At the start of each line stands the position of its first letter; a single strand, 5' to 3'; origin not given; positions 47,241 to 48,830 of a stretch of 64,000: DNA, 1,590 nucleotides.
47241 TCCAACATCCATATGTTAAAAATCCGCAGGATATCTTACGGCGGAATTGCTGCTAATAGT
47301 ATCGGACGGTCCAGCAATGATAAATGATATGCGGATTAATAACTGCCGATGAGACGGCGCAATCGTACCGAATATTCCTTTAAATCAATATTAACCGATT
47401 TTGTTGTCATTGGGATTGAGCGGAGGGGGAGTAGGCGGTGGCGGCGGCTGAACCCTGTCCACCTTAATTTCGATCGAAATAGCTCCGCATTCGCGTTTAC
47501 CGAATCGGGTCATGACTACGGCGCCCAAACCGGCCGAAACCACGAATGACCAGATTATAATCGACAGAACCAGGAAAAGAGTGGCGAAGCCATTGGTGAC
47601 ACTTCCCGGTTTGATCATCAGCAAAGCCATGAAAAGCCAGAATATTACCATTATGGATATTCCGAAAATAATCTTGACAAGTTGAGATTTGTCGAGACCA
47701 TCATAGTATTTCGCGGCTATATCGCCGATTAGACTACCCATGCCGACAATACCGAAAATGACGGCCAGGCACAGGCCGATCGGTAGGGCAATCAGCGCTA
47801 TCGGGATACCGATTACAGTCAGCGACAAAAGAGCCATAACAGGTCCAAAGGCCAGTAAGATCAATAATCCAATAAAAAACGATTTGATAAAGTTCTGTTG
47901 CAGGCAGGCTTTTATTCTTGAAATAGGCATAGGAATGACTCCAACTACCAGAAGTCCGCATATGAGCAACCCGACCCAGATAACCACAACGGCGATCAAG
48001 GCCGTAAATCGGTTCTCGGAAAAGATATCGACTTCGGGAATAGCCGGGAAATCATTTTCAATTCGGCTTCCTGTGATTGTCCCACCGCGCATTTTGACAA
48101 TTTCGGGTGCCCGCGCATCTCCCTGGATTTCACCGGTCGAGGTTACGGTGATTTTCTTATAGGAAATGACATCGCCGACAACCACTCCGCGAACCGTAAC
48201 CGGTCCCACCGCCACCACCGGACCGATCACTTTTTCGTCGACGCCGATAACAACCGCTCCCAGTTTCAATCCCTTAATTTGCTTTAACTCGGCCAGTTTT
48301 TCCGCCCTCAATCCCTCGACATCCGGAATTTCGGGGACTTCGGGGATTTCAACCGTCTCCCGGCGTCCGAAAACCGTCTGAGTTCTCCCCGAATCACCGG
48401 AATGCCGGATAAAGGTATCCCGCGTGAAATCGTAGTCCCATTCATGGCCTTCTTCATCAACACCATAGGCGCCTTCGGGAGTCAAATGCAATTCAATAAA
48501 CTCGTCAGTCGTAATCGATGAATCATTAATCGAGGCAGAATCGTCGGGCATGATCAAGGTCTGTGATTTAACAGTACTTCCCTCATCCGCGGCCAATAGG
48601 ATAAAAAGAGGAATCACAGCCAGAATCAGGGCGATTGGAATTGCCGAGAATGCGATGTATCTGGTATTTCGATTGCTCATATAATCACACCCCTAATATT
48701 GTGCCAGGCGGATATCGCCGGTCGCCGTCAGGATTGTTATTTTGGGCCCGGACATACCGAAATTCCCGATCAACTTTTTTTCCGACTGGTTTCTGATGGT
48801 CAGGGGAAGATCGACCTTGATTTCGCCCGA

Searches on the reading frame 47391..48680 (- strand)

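Call 23: search_protein_families(library=pfam, proteins=[window:47391-48680:-], max_evalue=0.001)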
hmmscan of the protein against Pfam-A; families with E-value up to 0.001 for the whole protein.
window:47391-48680:- (429 aa): 1 family
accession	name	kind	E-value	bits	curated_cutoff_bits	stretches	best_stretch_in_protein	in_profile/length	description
PF04519.19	Bactofilin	-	1.3e-05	25.7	27.9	1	141-205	33-96/98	Polymer-forming cytoskeletal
